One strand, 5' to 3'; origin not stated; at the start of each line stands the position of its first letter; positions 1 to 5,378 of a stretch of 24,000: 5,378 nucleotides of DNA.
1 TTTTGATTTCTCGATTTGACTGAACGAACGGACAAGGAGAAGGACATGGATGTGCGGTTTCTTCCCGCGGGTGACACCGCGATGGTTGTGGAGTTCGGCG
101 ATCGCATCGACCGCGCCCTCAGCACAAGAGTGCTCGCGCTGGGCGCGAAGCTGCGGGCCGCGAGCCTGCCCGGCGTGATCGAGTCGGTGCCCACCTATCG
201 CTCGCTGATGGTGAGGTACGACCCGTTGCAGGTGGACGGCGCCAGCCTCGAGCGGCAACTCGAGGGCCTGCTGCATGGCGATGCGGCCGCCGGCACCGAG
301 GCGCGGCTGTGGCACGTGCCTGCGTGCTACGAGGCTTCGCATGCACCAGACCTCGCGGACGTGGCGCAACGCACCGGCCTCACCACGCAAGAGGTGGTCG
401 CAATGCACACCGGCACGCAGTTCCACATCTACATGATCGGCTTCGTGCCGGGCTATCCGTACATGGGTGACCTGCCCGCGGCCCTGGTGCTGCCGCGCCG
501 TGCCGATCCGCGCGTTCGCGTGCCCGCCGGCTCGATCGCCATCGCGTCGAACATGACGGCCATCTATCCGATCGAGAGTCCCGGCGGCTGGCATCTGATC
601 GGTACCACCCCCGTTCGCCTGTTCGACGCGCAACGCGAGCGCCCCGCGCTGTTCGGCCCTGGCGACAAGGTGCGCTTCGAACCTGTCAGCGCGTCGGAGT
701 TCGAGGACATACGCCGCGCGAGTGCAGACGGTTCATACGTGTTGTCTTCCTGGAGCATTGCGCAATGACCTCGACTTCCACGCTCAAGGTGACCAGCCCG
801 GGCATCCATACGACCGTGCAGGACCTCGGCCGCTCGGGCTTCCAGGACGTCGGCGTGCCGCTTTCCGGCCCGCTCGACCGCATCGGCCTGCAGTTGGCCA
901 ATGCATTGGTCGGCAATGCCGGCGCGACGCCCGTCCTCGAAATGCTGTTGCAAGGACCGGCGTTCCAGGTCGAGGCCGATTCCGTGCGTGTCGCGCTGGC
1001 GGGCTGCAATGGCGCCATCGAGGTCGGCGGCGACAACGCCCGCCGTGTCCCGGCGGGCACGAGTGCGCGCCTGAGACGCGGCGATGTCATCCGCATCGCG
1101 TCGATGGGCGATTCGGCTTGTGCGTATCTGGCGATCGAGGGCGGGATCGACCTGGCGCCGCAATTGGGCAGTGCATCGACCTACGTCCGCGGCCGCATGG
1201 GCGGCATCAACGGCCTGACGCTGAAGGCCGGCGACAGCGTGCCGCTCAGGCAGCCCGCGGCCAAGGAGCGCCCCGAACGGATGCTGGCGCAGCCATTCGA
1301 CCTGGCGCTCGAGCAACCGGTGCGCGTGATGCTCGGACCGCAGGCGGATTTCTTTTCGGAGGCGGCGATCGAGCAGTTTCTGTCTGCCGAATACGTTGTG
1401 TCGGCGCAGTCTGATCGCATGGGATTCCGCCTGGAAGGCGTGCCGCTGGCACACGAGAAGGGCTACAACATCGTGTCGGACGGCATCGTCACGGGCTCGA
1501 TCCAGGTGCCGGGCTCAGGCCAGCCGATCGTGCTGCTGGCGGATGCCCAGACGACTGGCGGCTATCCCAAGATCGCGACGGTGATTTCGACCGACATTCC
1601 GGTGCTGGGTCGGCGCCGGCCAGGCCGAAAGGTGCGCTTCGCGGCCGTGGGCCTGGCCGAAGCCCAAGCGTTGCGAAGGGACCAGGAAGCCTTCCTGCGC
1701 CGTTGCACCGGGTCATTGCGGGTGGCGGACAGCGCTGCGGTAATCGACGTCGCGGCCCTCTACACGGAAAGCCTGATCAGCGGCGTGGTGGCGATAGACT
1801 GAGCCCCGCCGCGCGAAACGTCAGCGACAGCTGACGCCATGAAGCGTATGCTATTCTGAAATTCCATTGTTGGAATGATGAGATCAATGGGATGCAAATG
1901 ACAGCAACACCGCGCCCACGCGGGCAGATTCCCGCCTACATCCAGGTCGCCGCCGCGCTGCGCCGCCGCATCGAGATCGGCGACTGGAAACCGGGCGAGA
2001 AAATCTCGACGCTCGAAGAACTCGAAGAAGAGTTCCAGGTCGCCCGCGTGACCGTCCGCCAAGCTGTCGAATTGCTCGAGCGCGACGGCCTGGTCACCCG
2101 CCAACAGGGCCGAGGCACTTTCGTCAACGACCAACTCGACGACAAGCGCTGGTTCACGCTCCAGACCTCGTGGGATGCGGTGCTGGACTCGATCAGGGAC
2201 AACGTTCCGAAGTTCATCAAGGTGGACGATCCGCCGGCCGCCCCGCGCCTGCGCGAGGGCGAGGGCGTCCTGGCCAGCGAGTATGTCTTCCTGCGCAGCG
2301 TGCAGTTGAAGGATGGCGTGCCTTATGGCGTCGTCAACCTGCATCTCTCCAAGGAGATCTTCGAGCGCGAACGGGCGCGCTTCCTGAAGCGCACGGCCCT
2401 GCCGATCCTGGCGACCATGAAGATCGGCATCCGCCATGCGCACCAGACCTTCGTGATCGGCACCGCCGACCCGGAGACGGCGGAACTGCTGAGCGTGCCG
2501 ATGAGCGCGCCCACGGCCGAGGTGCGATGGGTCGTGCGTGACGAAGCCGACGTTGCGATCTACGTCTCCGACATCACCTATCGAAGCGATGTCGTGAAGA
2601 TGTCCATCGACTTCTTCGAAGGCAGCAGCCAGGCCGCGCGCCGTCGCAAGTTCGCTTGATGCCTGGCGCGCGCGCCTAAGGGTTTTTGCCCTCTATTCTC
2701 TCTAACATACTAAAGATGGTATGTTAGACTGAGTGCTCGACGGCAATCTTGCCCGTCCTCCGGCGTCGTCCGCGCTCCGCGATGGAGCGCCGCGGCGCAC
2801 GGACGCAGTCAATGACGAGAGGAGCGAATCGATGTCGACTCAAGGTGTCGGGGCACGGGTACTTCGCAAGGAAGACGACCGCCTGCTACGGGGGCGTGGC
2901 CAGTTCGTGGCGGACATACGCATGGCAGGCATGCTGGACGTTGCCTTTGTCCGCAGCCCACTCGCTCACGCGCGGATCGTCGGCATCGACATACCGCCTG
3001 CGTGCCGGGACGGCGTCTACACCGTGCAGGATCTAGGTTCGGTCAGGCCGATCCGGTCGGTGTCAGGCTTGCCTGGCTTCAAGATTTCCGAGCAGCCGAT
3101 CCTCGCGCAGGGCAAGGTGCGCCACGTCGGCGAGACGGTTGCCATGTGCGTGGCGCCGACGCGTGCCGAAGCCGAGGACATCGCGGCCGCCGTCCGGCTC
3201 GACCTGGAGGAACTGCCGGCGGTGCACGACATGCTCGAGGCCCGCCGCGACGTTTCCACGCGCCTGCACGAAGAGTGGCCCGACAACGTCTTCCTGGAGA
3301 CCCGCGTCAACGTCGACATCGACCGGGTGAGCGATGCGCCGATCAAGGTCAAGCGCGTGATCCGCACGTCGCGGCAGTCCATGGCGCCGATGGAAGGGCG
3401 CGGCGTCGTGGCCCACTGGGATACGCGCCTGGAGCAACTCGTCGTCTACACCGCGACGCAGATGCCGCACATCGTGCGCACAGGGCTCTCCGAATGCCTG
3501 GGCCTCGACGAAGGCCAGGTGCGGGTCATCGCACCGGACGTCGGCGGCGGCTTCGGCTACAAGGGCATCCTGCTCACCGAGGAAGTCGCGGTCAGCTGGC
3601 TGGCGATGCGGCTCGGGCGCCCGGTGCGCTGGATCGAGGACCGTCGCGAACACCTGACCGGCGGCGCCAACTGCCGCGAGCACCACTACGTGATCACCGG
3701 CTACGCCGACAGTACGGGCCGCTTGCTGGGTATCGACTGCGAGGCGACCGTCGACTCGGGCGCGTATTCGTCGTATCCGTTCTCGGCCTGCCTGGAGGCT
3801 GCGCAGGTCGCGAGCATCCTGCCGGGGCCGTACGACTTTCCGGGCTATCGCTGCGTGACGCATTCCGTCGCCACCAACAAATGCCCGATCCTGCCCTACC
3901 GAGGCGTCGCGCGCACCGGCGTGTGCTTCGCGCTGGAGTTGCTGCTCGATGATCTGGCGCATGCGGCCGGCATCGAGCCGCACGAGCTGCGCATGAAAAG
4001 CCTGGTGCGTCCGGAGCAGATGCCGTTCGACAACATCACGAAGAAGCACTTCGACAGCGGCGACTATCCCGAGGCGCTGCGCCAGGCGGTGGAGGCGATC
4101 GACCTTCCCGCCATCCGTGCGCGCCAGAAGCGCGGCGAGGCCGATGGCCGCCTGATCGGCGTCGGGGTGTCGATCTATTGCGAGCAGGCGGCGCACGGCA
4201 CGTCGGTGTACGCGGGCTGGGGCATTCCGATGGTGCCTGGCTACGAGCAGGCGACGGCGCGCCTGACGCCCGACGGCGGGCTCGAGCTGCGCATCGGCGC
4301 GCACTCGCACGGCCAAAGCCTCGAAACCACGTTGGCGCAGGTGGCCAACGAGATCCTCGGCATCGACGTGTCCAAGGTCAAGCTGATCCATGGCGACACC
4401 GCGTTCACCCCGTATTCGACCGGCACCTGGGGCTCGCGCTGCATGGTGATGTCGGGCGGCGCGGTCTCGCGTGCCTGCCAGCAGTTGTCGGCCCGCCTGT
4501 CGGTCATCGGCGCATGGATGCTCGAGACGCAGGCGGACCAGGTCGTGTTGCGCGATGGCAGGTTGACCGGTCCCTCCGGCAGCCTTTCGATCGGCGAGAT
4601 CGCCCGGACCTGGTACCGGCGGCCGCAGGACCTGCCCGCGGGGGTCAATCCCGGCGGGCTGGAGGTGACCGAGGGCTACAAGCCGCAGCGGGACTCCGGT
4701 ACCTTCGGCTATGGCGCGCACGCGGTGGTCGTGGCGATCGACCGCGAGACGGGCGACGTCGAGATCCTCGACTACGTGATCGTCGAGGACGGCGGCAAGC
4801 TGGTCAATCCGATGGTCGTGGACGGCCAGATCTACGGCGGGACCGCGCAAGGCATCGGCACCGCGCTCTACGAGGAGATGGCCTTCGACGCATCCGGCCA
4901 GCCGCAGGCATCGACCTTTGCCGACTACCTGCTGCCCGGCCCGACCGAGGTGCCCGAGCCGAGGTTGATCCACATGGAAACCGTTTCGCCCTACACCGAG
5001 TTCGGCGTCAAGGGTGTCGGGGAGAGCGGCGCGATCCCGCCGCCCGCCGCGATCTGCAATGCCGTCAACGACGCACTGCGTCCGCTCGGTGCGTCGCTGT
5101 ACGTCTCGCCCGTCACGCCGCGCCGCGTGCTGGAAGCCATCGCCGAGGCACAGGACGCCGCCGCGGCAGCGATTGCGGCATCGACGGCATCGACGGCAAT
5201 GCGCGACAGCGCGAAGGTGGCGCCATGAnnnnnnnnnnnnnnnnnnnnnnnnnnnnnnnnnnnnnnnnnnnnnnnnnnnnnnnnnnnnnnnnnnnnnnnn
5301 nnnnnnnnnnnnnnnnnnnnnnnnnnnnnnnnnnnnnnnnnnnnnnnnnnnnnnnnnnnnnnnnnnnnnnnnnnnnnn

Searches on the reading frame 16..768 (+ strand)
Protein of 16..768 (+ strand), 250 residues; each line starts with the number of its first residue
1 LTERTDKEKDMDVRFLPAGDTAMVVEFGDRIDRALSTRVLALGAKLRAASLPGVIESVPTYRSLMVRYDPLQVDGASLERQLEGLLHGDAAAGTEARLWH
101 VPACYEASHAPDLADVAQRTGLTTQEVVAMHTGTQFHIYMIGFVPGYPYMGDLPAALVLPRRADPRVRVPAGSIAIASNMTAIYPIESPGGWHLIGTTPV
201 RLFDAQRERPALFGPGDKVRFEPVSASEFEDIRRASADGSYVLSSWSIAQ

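Call 54: search_protein_families(library=pfam, proteins=[window:16-768:+])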
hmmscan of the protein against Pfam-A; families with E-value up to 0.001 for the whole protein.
window:16-768:+ (250 aa): 1 family
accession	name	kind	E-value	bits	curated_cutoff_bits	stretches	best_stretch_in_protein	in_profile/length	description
PF02682.21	CT_C_D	-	4.5e-75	252.2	22.1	1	14-213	2-202/202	Carboxyltransferase domain, subdomain C and D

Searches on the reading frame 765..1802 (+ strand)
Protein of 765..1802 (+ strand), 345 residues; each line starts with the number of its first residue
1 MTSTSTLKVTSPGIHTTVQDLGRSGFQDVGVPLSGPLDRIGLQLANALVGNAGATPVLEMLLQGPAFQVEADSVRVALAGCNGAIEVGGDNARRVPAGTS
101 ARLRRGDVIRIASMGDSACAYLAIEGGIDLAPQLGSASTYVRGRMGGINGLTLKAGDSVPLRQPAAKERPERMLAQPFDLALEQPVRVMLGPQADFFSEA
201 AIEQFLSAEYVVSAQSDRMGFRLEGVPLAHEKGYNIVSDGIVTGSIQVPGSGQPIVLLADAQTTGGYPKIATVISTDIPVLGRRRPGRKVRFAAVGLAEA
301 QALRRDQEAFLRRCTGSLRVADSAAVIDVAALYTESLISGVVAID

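Call 54: search_protein_families(library=pfam, proteins=[window:765-1802:+])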
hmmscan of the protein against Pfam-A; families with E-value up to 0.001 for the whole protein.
window:765-1802:+ (345 aa): 1 family
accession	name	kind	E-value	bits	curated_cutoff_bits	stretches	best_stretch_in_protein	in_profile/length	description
PF02626.20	CT_A_B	-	5.7e-84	282.3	25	1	29-293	1-260/261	Carboxyltransferase domain, subdomain A and B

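Call 63: find_encoding_contigs(protein=window:765-1799:+, flank=10000, max_places=2)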
Protein window:765-1799:+ (345 aa): no gene with exactly this product is on record in the collection.

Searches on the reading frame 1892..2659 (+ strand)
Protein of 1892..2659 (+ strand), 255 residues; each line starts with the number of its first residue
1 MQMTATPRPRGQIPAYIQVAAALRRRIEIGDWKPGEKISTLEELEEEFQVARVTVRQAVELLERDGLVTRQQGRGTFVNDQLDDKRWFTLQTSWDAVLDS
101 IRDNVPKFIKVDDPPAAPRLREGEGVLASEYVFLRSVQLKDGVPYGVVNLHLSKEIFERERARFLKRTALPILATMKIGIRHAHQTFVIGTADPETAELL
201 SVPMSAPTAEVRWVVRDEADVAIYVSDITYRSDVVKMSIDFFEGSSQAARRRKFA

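Call 54: search_protein_families(library=pfam, proteins=[window:1892-2659:+])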
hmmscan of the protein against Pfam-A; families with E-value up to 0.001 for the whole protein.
window:1892-2659:+ (255 aa): 3 families
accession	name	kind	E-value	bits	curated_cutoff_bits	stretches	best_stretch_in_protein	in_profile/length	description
PF00392.27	GntR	-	3e-18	65.7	27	1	16-78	2-64/64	Bacterial regulatory proteins, gntR family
PF07702.18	UTRA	-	2.1e-09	37.8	23.8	1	125-234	27-139/141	UTRA domain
PF14502.12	HTH_41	-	2.5e-05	24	25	1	33-78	1-48/48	Helix-turn-helix domain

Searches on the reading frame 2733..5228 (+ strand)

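Call 54: search_protein_families(library=pfam, proteins=[window:2733-5228:+])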
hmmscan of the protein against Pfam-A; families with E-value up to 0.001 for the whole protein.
window:2733-5228:+ (831 aa): 3 families
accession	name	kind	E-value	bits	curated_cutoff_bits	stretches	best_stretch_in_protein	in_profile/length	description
PF20256.3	MoCoBD_2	-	9.4e-75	252.2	27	1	452-741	2-283/283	Molybdopterin cofactor-binding domain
PF02738.23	MoCoBD_1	-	3.1e-60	203.7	27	1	178-423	1-243/244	Molybdopterin cofactor-binding domain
PF01315.27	Ald_Xan_dh_C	-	1.2e-16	61.5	31.3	1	54-162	2-110/110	Aldehyde oxidase and xanthine dehydrogenase, a/b hammerhead domain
